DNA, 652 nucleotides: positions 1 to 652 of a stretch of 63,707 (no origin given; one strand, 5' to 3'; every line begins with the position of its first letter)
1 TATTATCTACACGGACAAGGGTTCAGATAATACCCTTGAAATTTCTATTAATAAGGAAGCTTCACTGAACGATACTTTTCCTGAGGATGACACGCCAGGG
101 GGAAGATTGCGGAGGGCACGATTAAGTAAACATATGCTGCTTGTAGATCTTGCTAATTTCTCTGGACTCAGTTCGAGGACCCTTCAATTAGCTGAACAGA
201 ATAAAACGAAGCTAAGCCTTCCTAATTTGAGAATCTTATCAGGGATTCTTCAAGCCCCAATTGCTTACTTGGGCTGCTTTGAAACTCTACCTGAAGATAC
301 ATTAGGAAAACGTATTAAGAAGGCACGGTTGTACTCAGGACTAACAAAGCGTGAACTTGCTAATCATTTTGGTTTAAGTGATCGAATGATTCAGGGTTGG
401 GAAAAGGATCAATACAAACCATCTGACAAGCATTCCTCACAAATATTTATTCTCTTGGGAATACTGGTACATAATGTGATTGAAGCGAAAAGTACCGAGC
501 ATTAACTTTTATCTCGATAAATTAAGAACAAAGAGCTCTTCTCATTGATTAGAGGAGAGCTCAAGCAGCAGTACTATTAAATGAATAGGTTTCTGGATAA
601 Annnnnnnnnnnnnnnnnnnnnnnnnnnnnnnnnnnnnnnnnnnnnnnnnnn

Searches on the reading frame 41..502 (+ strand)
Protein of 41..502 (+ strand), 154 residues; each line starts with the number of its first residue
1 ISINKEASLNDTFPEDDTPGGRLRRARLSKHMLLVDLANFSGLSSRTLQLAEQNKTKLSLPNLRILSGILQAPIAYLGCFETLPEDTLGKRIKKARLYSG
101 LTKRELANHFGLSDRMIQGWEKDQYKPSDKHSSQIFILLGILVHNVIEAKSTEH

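Call 22: find_related_loci(query=A2, collection=genome_contigs, flank=10000)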
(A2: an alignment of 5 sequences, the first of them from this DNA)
Query A2 (154 aa) in genome_contigs; peptide patterns used: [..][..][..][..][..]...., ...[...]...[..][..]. (x = any residue, [..] = any of these).
36 stretches matched a pattern; 17 encode a relative of the query (tblastn E <= 1e-3); 17 distinct loci.
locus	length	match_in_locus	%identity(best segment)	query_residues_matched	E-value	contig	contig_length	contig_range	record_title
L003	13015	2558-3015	71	1-153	3e-42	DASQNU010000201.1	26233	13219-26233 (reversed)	MAG TPA_asm: Candidatus Bathyarchaeia archaeon isolate SMAG_U10784 k141_147348, whole genome shotgun sequence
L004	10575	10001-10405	52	8-142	7e-39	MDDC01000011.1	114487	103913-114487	Moorella thermoacetica strain DSM 21394 MOTE_contig000011, whole genome shotgun sequence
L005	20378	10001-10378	46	17-142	7e-35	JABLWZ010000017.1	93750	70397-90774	MAG: Bacillota bacterium isolate Ch109 contig17, whole genome shotgun sequence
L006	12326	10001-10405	44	1-131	8e-34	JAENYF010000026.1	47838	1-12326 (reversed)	MAG: Desulfoscipio geothermicus isolate B5_bin.4 B5_bin4_NODE_256_length_47838_cov_10.974866, whole genome shotgun seque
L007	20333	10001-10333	50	17-127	6e-34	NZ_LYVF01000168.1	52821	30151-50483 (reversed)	Desulfotomaculum copahuensis strain LMa1 LMA27_trimmed_contig_43, whole genome shotgun sequence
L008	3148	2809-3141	50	17-127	3e-33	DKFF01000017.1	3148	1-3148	MAG TPA_asm: Dehalococcoidia bacterium UBA6803 UBA6803_contig_62087, whole genome shotgun sequence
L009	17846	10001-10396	43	5-133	1e-30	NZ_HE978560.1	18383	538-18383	Brevibacillus massiliensis strain phR, whole genome shotgun sequence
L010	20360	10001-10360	44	16-135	7e-30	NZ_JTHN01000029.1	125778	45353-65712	Paenibacillus sp. A3 contig_29, whole genome shotgun sequence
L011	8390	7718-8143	36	1-142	6e-28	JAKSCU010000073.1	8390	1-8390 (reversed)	MAG: Bacillota bacterium isolate MAG.313 k141_9844946, whole genome shotgun sequence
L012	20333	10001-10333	41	17-127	8e-26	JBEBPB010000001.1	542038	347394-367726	MAG: Paenibacillus nanensis isolate T1.bin.156 NODE_17_length_542038_cov_20.499831, whole genome shotgun sequence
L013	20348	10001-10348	40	22-142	4e-25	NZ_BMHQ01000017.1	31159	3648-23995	Marinithermofilum abyssi strain CGMCC 1.15179 sequence17, whole genome shotgun sequence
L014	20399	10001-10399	38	1-127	2e-20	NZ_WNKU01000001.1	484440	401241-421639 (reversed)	Heliobacterium mobile strain DSM 6151 NODE_1_length_484440_cov_43.9882, whole genome shotgun sequence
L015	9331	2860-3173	51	24-142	1e-16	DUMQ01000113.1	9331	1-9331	MAG TPA_asm: Bacillota bacterium isolate AS04akNAM_80 47744_AS04, whole genome shotgun sequence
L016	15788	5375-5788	31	6-142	1e-12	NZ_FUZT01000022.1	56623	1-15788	Maledivibacter halophilus strain M1, whole genome shotgun sequence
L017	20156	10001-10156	38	76-127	2e-8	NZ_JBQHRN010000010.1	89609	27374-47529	Clostridium sp. HCP1S3_C6 contig00010, whole genome shotgun sequence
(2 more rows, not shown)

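Call 46: predict_structure(alignment_id=A3)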
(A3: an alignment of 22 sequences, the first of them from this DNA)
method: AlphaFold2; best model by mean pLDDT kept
length: 154 residues; sequences in the alignment: 22
mean_pLDDT: 90.7   pTM: 0.80
mean pLDDT of the five models: 90.7, 90.0, 89.4, 87.8, 87.0
residues with pLDDT >= 90: 124; 70-90: 14; 50-70: 13; < 50: 3
segments of 3 or more residues with pLDDT < 50: none
pLDDT, mean of each block of 10 residues (from residue 1): 51 73 97 98 98 97 98 97 96 97 97 97 96 93 82 75
secondary structure, 60 per line:
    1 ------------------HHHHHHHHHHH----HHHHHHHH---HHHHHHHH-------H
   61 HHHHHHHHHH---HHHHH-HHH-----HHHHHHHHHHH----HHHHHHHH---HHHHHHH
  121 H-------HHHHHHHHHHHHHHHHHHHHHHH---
elements in order: H19-29 H34-41 H45-52 H60-70 H74-78 H88-98 H103-110 H114-121 H129-151

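Call 50: fold_search(model_id=the predicted structure, library=pdb)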
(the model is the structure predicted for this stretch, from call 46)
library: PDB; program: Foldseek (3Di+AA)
matches with E <= 10: 559; with E <= 0.001: 0
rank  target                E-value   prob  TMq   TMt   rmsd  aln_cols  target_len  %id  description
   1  6jq1_B                5.4e-03  1.00  0.39  0.46   9.3       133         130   21  Crystal Structure of DdrO from Deinococcus geothermalis (released 2019-08-28)
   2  6jq1_A                7.0e-03  1.00  0.39  0.46   9.1       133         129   21  Crystal Structure of DdrO from Deinococcus geothermalis (released 2019-08-28)
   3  6rnx_A                7.7e-03  1.00  0.40  0.48  12.1       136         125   20  Crystal structure of the essential repressor DdrO from radiation-resistant Deinococcus bacteria (Deinococcus deserti) (released 2019-10-09)
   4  2cro                  1.5e-02  1.00  0.37  0.84   1.4        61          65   26  STRUCTURE OF PHAGE 434 CRO PROTEIN AT 2.35 ANGSTROMS RESOLUTION (released 1989-10-15)
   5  6rnz_A                1.9e-02  1.00  0.38  0.84   2.3        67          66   27  Crystal structure of the N-terminal HTH DNA-binding domain of the essential repressor DdrO from radiation-resistant De (released 2019-10-09)
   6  3jxb_C                2.0e-02  1.00  0.39  0.87   0.8        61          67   28  Crystal structure of the P22 c2 repressor protein in complex with synthetic operator 9C (released 2010-01-19)
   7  3qq6_B                2.0e-02  1.00  0.38  0.83   0.8        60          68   27  The N-terminal DNA binding domain of SinR from Bacillus subtilis (released 2011-06-15)
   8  6h4c_H                2.1e-02  1.00  0.37  0.39  11.8       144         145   13  A polyamorous repressor: deciphering the evolutionary strategy used by the phage-inducible chromosomal islands to spre (released 2019-08-28)
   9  7t5u                  2.4e-02  1.00  0.37  0.82   1.2        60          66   27  Structure of E. coli MS115-1 CapH N-terminal domain (released 2022-09-14)
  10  9a7f_A                2.5e-02  0.99  0.37  0.42  16.1       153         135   16  Integrative model of RGHR-DLDH1 by crosslinking MS and deep learning (released 2024-09-18)
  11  2b5a_B                2.7e-02  1.00  0.37  0.73   1.2        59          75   24  C.BclI, Control Element of the BclI Restriction-Modification System (released 2006-01-03)
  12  1b0n_A                2.7e-02  1.00  0.38  0.56   7.9       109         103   24  SINR PROTEIN/SINI PROTEIN COMPLEX (released 1999-01-13)
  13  1y7y_B                2.8e-02  1.00  0.37  0.83   1.0        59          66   30  High-resolution crystal structure of the restriction-modification controller protein C.AhdI from Aeromonas hydrophila (released 2005-02-22)
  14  1adr_MODEL_1_A        2.9e-02  1.00  0.38  0.75   0.9        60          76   28  DETERMINATION OF THE NUCLEAR MAGNETIC RESONANCE STRUCTURE OF THE DNA-BINDING DOMAIN OF THE P22 C2 REPRESSOR (1 (released 1994-01-31)
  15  1y7y_A                2.9e-02  1.00  0.38  0.81   5.6        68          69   28  High-resolution crystal structure of the restriction-modification controller protein C.AhdI from Aeromonas hydrophila (released 2005-02-22)
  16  2r1j_L                3.1e-02  1.00  0.39  0.88   0.9        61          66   28  Crystal Structure of the P22 c2 Repressor protein in complex with the synthetic operator 9T (released 2008-04-29)
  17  3jxb_D                3.3e-02  1.00  0.39  0.89   0.8        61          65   28  Crystal structure of the P22 c2 repressor protein in complex with synthetic operator 9C (released 2010-01-19)
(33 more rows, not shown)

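Call 57: search_protein_families(library=pfam, proteins=[L003:6190-7797:-], max_evalue=0.001)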
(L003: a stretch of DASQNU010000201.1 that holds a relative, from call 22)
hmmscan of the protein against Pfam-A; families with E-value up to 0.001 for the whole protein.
L003:6190-7797:- (535 aa): 10 families
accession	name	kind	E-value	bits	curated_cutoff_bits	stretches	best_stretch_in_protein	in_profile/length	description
PF01078.27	Mg_chelatase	-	3.7e-91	304.6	20.3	1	215-423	1-206/207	Magnesium chelatase, subunit ChlI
PF13541.12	ChlI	-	4.2e-50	169.1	27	1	37-158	1-121/121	Subunit ChlI of Mg-chelatase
PF13335.12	Mg_chelatase_C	-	1.1e-30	106.5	26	1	430-527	1-94/94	Magnesium chelatase, subunit ChlI C-terminal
PF05362.19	Lon_C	-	4.3e-09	36.7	21.1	1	23-169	33-183/205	Lon protease (S16) C-terminal proteolytic domain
PF07728.20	AAA_5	-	6e-09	36.5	22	1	238-376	1-125/139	AAA domain (dynein-related subfamily)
PF00158.32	Sigma54_activat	-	3.9e-05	23.8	20.2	1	229-357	15-129/168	Sigma-54 interaction domain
PF05496.18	RuvB_N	-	4e-05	23.9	27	0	213-260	3-57/159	Holliday junction DNA helicase RuvB P-loop domain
PF00493.29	MCM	-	0.0006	19.4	23.3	0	316-383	115-181/224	MCM P-loop domain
PF13191.12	AAA_16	-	0.00075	20.5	32.6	0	230-262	17-50/167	AAA ATPase domain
PF14532.12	Sigma54_activ_2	-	0.0009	19.9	25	0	224-256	9-41/138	Sigma-54 interaction domain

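Call 58: search_protein_representatives(alignment_id=A3)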
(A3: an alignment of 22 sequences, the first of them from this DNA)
Query: 22 sequences, 149 profile positions. Proteins with E-value up to 0.001 (for the whole library): 83152; up to 1e-10: 4338; up to 1e-30: 177. The best 150 are listed.
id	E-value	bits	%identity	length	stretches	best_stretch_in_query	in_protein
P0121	3.4e-116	399.9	-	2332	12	20-145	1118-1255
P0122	2.2e-84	296.6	-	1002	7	18-145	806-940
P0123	2.4e-78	277.0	-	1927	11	12-134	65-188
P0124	7.1e-77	272.2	-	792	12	86-144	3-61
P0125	1.0e-75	268.5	-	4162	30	94-133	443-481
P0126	3.4e-74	263.6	-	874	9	7-145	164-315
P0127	3.4e-73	260.3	-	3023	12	24-146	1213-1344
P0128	4.4e-72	256.7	-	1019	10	25-135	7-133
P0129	2.7e-68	244.4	-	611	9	84-145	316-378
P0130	2.9e-68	244.3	-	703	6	21-144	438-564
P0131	1.2e-65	235.8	-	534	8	93-144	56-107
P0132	4.9e-62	224.1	-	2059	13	4-78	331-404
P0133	3.4e-61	221.4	-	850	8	24-145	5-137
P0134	9.8e-58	210.1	-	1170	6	23-145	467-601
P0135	2.4e-57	208.9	-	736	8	22-145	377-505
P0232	4.1e-36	140.0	-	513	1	4-141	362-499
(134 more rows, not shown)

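Call 70: find_related_loci(query=A2, collection=viral_contigs, flank=4000)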
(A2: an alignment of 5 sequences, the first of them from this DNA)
Query A2 (154 aa) in viral_contigs; peptide patterns used: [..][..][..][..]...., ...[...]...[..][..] (x = any residue, [..] = any of these).
23 stretches matched a pattern; 6 encode a relative of the query (tblastn E <= 1e-3); 6 distinct loci.
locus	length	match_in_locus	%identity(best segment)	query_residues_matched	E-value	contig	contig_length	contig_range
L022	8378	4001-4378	48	17-142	2e-37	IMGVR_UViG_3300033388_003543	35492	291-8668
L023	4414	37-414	48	17-142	2e-37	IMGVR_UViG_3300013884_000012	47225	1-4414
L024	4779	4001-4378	46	17-142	5e-35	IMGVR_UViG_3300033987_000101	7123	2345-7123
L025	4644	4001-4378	46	17-142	6e-35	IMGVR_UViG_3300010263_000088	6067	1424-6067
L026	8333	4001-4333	50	17-127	7e-34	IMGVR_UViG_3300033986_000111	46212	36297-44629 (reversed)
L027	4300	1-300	49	32-131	1e-29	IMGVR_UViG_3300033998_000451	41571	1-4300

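Call 78: fold_search(model_id=the predicted structure, library=viral)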
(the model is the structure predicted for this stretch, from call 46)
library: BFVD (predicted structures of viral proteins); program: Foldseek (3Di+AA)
matches with E <= 10: 1429; with E <= 0.001: 7
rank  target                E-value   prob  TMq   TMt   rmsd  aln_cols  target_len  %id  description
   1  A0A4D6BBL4            4.9e-06  1.00  0.38  0.18  12.5       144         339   19  (no name in the UniProt tables at hand)
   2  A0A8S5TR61            6.7e-06  1.00  0.38  0.41  14.4       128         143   18  Helix-turn-helix domain protein [Siphoviridae sp. ctss15]
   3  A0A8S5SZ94            3.2e-05  1.00  0.48  0.32   6.0       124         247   23  Repressor protein CI [Siphoviridae sp. ctPyh10]
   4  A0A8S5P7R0            3.5e-05  1.00  0.41  0.36  11.8       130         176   17  Repressor protein CI [Siphoviridae sp. ctTwu10]
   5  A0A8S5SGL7            4.8e-05  1.00  0.37  0.19  15.5       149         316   17  Repressor protein CI [Siphoviridae sp. ctzyE57]
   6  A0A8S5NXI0            5.4e-04  1.00  0.38  0.22  12.3       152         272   15  Repressor protein [Siphoviridae sp. ctckI12]
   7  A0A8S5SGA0            7.0e-04  1.00  0.52  0.57   4.8       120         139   18  Helix-turn-helix XRE-family like protein [Podoviridae sp. ctZih56]
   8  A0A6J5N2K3            1.1e-03  1.00  0.37  0.39  14.3       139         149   27  HipB Predicted transcriptional regulators [uncultured Caudovirales phage]
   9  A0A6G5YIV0            1.1e-03  1.00  0.38  0.19  11.3       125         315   18  (no name in the UniProt tables at hand)
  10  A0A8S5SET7            1.4e-03  1.00  0.41  0.43  19.2       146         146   20  Helix-turn-helix domain protein [Caudovirales sp. ctrNG92]
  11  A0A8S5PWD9            1.4e-03  1.00  0.33  0.13  12.4       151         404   15  Putative transcriptional regulator [Myoviridae sp. ctWiL39]
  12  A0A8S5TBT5            1.5e-03  1.00  0.40  0.29  11.7       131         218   21  Helix-turn-helix domain protein [Myoviridae sp. ct89I2]
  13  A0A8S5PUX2            1.5e-03  1.00  0.35  0.13  14.1       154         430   18  Helix-turn-helix protein [Siphoviridae sp. ctg0K17]
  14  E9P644                1.8e-03  1.00  0.41  0.28  12.0       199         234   13  (no name in the UniProt tables at hand)
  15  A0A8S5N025            2.4e-03  1.00  0.36  0.40  11.3       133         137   19  Helix-turn-helix domain protein [Siphoviridae sp. ctAUQ2]
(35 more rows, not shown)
